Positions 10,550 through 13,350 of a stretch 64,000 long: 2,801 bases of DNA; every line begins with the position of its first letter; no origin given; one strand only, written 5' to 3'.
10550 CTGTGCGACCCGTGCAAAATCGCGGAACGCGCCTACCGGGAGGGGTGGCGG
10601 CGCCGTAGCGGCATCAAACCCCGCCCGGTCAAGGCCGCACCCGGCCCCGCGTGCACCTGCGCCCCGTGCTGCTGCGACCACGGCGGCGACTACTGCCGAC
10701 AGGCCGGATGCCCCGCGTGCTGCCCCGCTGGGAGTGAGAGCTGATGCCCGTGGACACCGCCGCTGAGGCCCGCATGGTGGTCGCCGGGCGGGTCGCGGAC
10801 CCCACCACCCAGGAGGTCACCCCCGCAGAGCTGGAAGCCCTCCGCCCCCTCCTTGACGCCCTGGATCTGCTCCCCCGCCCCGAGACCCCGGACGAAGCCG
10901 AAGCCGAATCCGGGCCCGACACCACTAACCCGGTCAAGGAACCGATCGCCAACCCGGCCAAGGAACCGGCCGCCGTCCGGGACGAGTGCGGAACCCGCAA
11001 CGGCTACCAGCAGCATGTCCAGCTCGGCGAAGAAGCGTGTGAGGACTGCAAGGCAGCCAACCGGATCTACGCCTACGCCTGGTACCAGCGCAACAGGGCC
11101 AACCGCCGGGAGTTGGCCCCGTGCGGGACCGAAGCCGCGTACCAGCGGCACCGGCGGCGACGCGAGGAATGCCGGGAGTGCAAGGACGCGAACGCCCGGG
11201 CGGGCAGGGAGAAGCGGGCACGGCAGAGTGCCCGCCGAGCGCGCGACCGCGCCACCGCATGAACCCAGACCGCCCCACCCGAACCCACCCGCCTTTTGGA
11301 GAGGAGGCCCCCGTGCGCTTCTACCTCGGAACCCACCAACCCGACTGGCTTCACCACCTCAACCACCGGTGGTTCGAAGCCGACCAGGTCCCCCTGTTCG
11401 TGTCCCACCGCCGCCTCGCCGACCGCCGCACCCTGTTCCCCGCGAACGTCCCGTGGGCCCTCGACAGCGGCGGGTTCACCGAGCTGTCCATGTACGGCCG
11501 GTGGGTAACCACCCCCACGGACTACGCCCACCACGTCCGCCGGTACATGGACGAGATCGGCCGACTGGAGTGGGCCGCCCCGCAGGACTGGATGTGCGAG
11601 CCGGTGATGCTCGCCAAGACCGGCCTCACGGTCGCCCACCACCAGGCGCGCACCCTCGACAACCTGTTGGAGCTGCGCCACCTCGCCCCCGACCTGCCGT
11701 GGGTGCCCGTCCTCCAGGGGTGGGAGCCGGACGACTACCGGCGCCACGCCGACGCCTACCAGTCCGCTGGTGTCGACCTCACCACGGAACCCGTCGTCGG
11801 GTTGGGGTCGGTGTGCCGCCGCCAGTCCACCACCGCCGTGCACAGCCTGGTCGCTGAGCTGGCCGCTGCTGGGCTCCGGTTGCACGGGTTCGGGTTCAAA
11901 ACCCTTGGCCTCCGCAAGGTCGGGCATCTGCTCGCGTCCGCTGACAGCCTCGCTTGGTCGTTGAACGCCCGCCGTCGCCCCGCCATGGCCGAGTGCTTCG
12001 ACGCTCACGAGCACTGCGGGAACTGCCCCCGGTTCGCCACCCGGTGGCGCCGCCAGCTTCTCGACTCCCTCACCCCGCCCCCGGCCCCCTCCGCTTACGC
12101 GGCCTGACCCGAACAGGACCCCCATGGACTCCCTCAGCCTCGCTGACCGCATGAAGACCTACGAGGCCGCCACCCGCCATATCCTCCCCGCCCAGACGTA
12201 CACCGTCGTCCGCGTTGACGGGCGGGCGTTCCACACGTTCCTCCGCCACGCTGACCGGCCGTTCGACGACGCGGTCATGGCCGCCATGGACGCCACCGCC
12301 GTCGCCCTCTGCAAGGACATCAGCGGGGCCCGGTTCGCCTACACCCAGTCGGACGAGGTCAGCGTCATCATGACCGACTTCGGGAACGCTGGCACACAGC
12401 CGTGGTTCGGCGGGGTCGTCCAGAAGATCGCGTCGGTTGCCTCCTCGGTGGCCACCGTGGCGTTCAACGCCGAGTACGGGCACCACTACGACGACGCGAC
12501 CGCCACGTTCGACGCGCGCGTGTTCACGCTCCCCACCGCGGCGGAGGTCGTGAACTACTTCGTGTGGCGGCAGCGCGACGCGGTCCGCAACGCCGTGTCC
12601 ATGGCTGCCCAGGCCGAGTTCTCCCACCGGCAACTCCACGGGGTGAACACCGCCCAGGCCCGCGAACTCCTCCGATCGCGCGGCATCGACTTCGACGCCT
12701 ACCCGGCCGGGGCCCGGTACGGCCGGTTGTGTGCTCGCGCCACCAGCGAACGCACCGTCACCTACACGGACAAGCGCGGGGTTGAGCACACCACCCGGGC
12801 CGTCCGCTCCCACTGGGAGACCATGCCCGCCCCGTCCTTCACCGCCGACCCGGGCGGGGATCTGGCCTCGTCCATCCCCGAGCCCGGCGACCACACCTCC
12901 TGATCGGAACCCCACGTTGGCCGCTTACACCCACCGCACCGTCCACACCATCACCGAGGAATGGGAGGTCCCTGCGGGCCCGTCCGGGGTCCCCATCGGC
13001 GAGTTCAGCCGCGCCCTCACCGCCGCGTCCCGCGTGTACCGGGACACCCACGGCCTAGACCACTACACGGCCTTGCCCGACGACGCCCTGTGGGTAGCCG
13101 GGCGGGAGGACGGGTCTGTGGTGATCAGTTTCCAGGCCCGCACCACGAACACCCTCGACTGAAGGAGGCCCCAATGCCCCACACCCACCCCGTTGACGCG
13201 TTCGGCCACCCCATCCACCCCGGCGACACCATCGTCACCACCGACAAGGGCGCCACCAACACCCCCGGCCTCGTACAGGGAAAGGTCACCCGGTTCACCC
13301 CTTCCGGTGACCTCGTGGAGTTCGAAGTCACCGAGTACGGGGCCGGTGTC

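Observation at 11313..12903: Adjacent DpdA/TGT-like transglycosylase and Thg1-like 3'-5' nucleotidyltransferase genes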

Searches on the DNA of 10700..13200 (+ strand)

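Call 7: search_dna_similar(query=window:10700-13200:+, collection=phages, mode=near, max_rows=30)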
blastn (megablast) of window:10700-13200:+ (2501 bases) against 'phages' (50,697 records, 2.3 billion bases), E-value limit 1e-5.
Records with a match: 15; places in all: 15; records where one place covers at least 80% of the query: 0.
Best place of each record, by identity: 95-99% 2; 60-80% 13.
By first word of the organism name: Mycobacterium 15.
By host as written in the record: Mycobacterium smegmatis mc2 155 14; Mycobacterium smegmatis mc215 1.
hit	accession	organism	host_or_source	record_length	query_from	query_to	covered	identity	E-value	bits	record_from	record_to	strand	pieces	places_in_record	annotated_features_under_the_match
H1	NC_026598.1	Mycobacterium phage Milly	Mycobacterium smegmatis mc2 155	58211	689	955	11%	73.7%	3e-17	97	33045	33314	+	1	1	42: queuine tRNA-ribosyltransferase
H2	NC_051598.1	Mycobacterium phage Findley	Mycobacterium smegmatis mc2 155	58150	689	955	11%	73.7%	3e-17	97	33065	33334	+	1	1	42: queuine tRNA-ribosyltransferase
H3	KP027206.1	Mycobacterium phage Milly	Mycobacterium smegmatis mc2 155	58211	689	955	11%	73.7%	3e-17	97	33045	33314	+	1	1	42: queuine tRNA-ribosyltransferase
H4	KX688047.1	Mycobacterium phage Marcoliusprime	Mycobacterium smegmatis mc2 155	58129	689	955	11%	73.7%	3e-17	97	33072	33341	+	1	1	queuine tRNA-ribosyltransferase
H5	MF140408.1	Mycobacterium phage DismalFunk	Mycobacterium smegmatis mc2 155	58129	689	955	11%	73.7%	3e-17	97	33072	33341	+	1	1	42: queuine tRNA-ribosyltransferase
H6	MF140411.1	Mycobacterium phage Findley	Mycobacterium smegmatis mc2 155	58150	689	955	11%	73.7%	3e-17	97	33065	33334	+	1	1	42: queuine tRNA-ribosyltransferase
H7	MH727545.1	Mycobacterium phage DismalStressor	Mycobacterium smegmatis mc215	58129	689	955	11%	73.7%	3e-17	97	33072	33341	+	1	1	42: queuine tRNA-ribosyltransferase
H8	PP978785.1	Mycobacterium phage Strobilo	Mycobacterium smegmatis mc2 155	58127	689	955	11%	73.7%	3e-17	97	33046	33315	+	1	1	42: dpdA-like tRNA-guanine transglycosylase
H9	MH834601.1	Mycobacterium phage BoostSeason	Mycobacterium smegmatis mc2 155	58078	689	955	11%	73.0%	7e-14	86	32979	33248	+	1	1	43: queuine tRNA-ribosyltransferase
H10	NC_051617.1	Mycobacterium phage Chris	Mycobacterium smegmatis mc2 155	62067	755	964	8%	77.0%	2e-23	117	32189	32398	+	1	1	42: queuine tRNA-ribosyltransferase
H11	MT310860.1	Mycobacterium phage Chris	Mycobacterium smegmatis mc2 155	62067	755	964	8%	77.0%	2e-23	117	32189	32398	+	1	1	42: queuine tRNA-ribosyltransferase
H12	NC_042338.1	Mycobacterium phage MacnCheese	Mycobacterium smegmatis mc2 155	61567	754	955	8%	77.5%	7e-24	119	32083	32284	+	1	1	42: queuine tRNA-ribosyltransferase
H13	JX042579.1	Mycobacterium phage MacnCheese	Mycobacterium smegmatis mc2 155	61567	754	955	8%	77.5%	7e-24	119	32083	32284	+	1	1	42: queuine tRNA-ribosyltransferase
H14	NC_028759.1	Mycobacterium phage Mufasa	Mycobacterium smegmatis mc2 155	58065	855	903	2%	95.9%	3e-12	81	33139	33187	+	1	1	queuine tRNA-ribosyltransferase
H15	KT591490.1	Mycobacterium phage Mufasa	Mycobacterium smegmatis mc2 155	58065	855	903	2%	95.9%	3e-12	81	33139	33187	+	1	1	queuine tRNA-ribosyltransferase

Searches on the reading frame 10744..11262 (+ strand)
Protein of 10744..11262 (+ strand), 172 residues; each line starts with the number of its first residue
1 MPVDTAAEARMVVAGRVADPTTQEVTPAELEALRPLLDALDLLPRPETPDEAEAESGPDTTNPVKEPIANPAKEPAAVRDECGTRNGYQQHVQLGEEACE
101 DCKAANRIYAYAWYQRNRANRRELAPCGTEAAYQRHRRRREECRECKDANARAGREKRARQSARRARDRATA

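Call 10: search_protein_families(library=pfam, proteins=[window:10744-11262:+], max_evalue=0.01)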
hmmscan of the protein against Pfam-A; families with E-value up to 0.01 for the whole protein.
window:10744-11262:+ (172 aa): 0 families

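Call 65: search_protein_families(library=phrogs, proteins=[window:10744-11262:+], max_evalue=0.001)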
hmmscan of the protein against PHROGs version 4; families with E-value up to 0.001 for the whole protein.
window:10744-11262:+ (172 aa): 3 families
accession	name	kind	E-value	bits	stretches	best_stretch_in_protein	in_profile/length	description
phrog_12112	-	transcription regulation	9.1e-15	56.1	1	8-114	50-123/130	transcriptional regulator WhiB-like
phrog_22267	-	transcription regulation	9.6e-11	43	1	70-110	47-87/97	transcriptional regulator WhiB-like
phrog_31259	-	unknown function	1.2e-07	32.8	1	73-107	62-97/160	-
